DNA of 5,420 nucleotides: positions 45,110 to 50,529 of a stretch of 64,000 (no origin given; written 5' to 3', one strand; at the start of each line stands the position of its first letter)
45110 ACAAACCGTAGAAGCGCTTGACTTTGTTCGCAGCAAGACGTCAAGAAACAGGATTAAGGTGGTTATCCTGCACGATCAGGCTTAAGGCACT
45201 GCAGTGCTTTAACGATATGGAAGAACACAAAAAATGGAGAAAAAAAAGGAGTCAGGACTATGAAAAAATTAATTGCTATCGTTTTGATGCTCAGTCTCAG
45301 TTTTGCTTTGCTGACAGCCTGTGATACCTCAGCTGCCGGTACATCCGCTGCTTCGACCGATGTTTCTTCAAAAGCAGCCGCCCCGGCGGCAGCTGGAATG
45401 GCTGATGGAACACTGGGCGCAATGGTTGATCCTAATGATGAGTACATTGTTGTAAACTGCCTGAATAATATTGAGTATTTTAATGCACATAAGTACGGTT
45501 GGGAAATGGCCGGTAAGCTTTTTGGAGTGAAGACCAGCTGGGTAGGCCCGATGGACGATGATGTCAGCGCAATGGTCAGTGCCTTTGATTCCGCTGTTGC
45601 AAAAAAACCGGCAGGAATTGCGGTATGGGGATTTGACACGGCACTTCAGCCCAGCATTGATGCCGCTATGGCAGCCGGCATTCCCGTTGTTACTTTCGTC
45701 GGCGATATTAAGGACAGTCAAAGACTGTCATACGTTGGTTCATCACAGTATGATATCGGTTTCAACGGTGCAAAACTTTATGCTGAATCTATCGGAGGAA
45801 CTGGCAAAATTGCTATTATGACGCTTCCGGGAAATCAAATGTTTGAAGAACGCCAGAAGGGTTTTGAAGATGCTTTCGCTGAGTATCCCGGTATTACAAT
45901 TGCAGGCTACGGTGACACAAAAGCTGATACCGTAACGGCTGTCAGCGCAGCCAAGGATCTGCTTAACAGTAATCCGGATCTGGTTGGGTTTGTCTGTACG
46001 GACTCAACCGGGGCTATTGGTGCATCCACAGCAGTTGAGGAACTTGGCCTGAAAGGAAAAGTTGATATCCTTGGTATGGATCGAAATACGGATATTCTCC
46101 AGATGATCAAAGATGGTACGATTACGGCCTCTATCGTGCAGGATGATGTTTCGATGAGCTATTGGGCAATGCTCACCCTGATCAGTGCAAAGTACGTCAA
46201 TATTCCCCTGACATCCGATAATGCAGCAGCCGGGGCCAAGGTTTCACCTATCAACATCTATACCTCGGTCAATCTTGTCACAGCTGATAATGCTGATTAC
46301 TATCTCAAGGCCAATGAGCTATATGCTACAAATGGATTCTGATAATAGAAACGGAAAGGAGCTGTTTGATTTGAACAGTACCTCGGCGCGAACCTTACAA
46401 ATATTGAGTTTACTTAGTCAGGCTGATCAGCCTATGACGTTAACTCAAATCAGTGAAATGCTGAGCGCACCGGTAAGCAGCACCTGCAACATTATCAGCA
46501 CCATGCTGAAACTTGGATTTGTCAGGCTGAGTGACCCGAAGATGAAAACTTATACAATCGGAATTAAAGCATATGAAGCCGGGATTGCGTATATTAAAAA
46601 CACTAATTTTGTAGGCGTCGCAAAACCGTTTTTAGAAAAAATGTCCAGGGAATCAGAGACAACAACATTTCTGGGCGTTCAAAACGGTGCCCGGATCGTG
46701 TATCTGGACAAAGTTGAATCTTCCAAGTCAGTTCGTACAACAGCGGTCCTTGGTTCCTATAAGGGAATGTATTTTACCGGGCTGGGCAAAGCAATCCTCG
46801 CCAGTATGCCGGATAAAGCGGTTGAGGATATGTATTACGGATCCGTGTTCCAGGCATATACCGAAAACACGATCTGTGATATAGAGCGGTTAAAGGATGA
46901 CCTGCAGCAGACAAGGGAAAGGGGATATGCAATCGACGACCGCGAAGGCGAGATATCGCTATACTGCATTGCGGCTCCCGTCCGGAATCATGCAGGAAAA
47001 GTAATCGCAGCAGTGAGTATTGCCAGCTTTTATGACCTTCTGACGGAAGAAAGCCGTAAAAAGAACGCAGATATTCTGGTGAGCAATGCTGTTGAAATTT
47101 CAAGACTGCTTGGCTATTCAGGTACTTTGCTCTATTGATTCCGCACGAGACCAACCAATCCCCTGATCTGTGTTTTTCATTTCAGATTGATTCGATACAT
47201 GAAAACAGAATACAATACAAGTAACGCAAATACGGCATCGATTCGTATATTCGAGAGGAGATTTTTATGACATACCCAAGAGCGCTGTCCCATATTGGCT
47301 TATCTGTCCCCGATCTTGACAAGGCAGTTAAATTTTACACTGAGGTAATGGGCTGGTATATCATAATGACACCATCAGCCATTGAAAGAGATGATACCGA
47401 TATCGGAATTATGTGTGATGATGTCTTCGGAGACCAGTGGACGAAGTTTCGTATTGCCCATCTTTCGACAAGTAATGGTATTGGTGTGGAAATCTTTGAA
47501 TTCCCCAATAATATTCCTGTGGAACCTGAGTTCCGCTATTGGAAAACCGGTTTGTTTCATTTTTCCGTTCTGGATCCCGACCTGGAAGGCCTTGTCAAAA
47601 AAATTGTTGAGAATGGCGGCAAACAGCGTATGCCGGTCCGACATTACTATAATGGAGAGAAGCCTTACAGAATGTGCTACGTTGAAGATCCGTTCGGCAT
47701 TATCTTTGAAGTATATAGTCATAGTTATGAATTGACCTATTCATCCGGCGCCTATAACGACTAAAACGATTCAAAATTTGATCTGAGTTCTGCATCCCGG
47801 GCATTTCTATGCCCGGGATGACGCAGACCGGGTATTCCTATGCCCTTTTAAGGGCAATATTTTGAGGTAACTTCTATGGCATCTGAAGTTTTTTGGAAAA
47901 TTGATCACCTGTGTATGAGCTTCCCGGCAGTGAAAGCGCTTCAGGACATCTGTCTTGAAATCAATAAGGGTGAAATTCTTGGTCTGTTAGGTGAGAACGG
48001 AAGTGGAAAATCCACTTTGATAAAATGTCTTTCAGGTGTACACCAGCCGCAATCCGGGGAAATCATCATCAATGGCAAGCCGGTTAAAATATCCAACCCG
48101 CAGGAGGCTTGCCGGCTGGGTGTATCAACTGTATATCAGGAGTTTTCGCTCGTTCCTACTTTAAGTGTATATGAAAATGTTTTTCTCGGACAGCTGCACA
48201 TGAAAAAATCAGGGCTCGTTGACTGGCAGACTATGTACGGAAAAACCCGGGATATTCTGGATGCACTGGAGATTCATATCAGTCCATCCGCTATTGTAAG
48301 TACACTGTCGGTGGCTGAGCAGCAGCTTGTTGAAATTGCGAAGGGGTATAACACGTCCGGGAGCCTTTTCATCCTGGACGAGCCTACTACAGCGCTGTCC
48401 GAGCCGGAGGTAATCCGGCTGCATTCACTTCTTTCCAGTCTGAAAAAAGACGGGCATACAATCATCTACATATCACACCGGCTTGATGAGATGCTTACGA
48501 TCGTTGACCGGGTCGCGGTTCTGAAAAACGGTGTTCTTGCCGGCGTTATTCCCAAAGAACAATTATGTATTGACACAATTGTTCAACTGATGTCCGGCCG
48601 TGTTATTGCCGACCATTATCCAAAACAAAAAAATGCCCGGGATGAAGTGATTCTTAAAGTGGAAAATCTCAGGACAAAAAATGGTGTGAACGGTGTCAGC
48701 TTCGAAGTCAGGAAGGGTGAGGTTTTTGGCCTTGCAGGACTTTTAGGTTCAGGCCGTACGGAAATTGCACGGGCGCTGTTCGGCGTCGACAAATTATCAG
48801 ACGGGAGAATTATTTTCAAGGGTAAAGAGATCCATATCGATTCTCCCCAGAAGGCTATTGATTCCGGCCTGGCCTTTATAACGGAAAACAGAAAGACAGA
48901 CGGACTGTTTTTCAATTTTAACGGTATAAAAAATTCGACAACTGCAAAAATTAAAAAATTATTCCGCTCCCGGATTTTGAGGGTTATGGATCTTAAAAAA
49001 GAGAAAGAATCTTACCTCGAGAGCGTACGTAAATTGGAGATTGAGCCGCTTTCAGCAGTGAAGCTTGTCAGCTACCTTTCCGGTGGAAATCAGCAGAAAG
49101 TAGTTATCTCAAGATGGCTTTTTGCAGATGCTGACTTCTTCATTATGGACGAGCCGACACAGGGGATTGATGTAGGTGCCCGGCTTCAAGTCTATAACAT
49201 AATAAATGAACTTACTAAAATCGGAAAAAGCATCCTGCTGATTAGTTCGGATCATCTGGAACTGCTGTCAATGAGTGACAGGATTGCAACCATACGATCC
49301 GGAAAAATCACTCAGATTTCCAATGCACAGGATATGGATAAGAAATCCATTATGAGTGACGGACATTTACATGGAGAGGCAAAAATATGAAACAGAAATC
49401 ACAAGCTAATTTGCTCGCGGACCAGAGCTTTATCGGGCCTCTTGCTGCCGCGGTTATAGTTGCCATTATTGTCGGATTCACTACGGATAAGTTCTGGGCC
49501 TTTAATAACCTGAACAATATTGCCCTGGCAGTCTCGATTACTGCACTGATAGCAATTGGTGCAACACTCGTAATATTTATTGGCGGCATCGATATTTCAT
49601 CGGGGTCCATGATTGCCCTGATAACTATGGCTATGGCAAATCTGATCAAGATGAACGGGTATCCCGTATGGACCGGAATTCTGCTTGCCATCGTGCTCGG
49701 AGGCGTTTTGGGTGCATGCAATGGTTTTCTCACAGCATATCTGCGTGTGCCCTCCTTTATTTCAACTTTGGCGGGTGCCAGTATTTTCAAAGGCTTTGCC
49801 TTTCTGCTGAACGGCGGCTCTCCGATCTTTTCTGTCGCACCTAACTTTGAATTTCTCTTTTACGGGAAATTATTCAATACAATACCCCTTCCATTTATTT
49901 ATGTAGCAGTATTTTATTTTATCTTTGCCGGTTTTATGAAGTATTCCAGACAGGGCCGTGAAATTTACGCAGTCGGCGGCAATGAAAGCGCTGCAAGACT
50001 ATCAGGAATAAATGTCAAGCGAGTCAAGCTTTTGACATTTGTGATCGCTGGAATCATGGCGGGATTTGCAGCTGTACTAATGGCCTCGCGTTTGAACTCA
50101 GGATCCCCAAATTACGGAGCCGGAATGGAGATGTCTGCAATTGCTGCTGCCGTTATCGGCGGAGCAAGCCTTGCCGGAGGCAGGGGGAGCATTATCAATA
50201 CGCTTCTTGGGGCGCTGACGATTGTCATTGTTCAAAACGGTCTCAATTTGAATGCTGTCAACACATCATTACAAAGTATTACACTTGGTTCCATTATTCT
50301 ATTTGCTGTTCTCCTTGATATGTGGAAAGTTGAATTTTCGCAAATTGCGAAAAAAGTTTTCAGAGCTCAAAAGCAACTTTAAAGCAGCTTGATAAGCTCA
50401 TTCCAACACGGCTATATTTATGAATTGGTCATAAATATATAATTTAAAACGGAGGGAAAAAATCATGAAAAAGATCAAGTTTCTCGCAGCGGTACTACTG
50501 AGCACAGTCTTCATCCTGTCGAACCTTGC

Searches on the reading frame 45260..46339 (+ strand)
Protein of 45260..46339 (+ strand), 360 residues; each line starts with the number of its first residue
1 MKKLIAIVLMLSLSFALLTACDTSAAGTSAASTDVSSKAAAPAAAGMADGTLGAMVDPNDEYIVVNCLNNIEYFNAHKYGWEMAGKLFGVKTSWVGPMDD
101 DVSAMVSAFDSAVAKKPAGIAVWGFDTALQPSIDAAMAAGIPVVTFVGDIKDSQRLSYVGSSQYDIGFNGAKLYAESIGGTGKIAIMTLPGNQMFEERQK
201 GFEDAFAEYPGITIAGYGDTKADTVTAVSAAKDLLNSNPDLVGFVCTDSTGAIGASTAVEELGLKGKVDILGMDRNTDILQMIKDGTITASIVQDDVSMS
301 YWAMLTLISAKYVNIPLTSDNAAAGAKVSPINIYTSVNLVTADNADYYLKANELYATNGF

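Call 50: search_protein_families(library=pfam, proteins=[window:45260-46339:+], max_evalue=0.0001)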
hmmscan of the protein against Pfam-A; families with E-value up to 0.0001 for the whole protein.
window:45260-46339:+ (360 aa): 2 families
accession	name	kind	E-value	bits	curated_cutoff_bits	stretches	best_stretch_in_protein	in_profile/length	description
PF13407.12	Peripla_BP_4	-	8.6e-54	183.2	35.1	1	64-307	3-250/258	Periplasmic binding protein domain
PF00532.27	Peripla_BP_1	-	8.2e-09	35.8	22.2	1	73-270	15-213/281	Periplasmic binding proteins and sugar binding domain of LacI family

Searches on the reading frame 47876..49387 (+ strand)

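Call 50: search_protein_families(library=pfam, proteins=[window:47876-49387:+], max_evalue=0.0001)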
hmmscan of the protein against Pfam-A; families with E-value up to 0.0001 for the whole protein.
window:47876-49387:+ (504 aa): 3 families
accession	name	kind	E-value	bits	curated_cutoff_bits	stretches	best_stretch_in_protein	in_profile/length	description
PF00005.33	ABC_tran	-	1.4e-49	168.6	25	2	22-172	1-137/137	ABC transporter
PF02463.25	SMC_N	-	1.6e-05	24.9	40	0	34-52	26-44/220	RecF/RecN/SMC N terminal domain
PF13304.12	AAA_21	-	1.8e-05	25.4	27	0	35-57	2-24/304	AAA domain, putative AbiEii toxin, Type IV TA system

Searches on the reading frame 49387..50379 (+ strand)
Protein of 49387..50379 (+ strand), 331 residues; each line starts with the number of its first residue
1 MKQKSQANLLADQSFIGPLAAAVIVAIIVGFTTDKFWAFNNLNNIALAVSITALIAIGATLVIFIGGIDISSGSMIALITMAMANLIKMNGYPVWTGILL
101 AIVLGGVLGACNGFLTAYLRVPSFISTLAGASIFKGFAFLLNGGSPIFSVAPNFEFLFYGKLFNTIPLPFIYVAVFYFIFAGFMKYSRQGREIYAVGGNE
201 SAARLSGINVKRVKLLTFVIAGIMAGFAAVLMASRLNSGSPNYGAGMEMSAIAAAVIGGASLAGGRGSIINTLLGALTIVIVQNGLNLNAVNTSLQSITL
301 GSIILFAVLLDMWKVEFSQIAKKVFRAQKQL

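Call 50: search_protein_families(library=pfam, proteins=[window:49387-50379:+], max_evalue=0.0001)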
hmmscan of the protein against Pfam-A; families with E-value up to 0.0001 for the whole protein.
window:49387-50379:+ (331 aa): 1 family
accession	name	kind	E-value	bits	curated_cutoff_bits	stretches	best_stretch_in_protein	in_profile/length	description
PF02653.21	BPD_transp_2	-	4.2e-43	147.9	26.8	1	42-308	2-269/269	Branched-chain amino acid transport system / permease component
